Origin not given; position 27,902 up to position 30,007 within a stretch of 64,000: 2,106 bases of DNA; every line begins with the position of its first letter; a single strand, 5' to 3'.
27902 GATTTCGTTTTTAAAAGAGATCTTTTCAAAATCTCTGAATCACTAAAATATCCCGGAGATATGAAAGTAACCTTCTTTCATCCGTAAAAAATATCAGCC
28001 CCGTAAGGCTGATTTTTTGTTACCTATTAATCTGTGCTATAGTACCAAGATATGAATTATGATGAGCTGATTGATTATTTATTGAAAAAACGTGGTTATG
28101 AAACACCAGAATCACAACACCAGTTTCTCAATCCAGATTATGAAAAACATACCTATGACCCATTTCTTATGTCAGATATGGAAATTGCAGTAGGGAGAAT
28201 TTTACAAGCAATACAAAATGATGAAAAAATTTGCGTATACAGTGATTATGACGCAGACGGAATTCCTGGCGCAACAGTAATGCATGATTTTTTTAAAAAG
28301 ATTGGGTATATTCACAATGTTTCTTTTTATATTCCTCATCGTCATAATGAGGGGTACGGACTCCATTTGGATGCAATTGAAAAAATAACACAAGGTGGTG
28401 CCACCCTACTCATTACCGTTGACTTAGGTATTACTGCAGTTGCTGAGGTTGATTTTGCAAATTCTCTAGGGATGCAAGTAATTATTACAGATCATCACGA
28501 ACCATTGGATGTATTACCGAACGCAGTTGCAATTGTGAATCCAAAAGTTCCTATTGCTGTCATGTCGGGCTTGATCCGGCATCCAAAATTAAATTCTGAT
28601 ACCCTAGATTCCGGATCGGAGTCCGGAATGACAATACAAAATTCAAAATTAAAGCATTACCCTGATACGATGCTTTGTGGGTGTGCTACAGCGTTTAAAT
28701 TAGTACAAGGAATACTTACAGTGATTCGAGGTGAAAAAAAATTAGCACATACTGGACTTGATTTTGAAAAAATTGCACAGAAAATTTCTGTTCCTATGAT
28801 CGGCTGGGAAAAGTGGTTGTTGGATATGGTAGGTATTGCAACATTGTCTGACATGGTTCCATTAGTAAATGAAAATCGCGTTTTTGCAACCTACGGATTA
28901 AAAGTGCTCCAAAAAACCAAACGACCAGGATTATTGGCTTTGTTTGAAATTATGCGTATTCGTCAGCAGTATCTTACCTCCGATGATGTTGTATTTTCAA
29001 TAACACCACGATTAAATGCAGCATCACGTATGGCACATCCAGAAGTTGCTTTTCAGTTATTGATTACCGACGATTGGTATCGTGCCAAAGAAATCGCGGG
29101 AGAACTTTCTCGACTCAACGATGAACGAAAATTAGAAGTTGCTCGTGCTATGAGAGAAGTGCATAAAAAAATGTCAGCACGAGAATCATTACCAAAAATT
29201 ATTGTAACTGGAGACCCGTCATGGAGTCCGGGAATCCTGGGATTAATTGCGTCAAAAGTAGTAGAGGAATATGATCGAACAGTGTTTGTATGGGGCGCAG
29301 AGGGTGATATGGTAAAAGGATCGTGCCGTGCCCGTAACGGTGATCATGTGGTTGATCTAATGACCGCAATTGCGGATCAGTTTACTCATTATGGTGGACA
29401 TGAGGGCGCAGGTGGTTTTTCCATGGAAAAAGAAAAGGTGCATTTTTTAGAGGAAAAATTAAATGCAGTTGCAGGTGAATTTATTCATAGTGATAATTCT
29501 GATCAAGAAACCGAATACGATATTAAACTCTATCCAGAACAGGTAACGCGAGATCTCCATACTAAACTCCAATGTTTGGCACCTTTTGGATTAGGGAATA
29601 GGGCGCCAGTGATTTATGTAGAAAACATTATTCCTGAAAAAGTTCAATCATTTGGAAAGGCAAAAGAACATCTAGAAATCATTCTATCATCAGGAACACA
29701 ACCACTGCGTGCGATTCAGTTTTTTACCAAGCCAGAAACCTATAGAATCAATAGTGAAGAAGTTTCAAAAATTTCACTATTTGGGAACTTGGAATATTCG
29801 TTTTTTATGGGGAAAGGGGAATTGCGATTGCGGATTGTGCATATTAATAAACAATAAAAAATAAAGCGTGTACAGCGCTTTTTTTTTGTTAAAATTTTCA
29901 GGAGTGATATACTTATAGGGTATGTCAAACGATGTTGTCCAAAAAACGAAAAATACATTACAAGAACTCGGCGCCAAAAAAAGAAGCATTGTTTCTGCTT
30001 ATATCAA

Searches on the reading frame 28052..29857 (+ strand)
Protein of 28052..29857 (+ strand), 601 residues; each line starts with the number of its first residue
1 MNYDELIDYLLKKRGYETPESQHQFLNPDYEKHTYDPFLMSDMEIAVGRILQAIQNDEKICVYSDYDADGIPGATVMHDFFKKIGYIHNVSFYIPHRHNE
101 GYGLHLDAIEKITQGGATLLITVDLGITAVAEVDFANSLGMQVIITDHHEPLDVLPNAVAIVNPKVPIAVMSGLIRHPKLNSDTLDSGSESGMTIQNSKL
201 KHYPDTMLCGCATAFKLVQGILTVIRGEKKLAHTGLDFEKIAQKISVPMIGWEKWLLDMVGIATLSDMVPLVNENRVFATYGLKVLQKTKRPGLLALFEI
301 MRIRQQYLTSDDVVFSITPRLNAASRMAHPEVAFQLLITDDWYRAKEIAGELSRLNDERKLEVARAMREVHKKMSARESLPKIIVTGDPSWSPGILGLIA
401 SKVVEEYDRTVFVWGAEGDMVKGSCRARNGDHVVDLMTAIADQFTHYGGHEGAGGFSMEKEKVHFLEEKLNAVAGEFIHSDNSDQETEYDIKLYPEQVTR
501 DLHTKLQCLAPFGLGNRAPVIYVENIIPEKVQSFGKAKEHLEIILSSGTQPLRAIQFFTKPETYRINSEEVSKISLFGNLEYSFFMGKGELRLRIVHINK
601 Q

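Call 11: search_protein_families(library=pfam, proteins=[window:28052-29857:+], max_evalue=0.001)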
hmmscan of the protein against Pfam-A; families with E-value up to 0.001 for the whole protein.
window:28052-29857:+ (601 aa): 3 families
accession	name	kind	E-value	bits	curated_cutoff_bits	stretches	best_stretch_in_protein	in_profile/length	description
PF01368.27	DHH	-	2.2e-18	67.2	28.1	1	59-187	1-93/125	DHH family, N-terminal domain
PF17768.7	RecJ_OB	-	2.3e-17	63.4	27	1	489-596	1-106/107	RecJ OB domain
PF02272.25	DHHA1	-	7.9e-10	39.6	25.9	1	382-473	3-99/102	DHHA1 domain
